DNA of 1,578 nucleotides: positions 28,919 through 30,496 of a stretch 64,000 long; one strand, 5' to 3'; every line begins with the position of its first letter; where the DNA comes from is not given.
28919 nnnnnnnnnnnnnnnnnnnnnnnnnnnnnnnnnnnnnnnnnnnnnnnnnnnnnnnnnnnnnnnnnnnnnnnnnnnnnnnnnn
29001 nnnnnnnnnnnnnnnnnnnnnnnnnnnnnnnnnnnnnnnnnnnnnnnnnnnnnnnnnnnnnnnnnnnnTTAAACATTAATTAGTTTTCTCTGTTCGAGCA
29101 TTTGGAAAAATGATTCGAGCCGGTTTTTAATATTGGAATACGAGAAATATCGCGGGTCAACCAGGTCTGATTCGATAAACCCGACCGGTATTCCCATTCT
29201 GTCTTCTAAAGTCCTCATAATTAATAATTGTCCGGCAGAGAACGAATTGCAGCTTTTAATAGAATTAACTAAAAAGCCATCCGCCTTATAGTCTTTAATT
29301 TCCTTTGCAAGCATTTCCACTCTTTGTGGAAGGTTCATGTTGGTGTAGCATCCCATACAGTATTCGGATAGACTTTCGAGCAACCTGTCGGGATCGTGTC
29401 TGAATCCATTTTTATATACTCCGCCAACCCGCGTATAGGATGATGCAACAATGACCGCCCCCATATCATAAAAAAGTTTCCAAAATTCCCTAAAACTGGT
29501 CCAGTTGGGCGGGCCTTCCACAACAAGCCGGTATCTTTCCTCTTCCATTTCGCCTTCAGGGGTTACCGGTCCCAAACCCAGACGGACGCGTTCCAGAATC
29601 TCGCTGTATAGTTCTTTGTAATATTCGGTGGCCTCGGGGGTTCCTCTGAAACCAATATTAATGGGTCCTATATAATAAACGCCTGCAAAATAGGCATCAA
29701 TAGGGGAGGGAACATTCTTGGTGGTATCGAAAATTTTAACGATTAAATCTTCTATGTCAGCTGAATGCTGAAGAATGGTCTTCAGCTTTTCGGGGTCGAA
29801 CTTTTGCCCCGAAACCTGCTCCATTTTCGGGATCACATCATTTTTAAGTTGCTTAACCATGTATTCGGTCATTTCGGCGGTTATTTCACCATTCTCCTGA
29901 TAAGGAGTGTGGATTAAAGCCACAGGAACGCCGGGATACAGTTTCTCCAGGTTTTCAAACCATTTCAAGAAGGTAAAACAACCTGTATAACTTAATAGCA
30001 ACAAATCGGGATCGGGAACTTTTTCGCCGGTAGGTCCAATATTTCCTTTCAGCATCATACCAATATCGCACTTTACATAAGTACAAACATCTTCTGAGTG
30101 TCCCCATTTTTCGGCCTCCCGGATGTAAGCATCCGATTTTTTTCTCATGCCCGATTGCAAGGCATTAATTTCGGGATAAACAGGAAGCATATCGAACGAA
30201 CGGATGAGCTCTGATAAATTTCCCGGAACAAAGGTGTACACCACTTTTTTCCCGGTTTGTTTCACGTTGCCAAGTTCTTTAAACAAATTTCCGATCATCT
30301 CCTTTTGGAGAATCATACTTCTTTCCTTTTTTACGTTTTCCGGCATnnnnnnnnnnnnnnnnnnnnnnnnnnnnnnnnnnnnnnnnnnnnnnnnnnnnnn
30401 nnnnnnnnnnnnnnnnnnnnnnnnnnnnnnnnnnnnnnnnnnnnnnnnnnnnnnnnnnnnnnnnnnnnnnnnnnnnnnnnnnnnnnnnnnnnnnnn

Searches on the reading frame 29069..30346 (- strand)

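Call 4: search_protein_families(library=pfam, proteins=[window:29069-30346:-])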
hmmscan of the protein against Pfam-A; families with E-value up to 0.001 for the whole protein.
window:29069-30346:- (425 aa): 1 family
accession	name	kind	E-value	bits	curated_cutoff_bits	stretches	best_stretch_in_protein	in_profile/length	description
PF06050.19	HGD-D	-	1.1e-66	226.1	28.4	1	45-417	6-342/342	2-hydroxyglutaryl-CoA dehydratase, D-component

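Call 5: search_protein_families(library=ncbifam, proteins=[window:29069-30346:-])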
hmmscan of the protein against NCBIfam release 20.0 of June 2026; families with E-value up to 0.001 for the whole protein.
window:29069-30346:- (425 aa): 4 families
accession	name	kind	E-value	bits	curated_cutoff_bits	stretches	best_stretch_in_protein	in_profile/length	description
TIGR02260.1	benz_CoA_red_B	equivalog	5.3e-195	647.9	486.55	1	5-417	2-413/413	benzoyl-CoA reductase subunit B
NF052455.1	HyiscapDhHadB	equivalog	3.6e-52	177.4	750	1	8-421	2-398/398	(R)-2-hydroxyisocaproyl-CoA dehydratase subunit alpha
TIGR03191.1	benz_CoA_bzdO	equivalog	1e-23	84.3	448.6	2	23-306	27-293/430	benzoyl-CoA reductase, bzd-type, subunit O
NF040772.1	double_cubane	equivalog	2.6e-18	66.2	350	1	19-417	6-372/372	double-cubane-cluster-containing anaerobic reductase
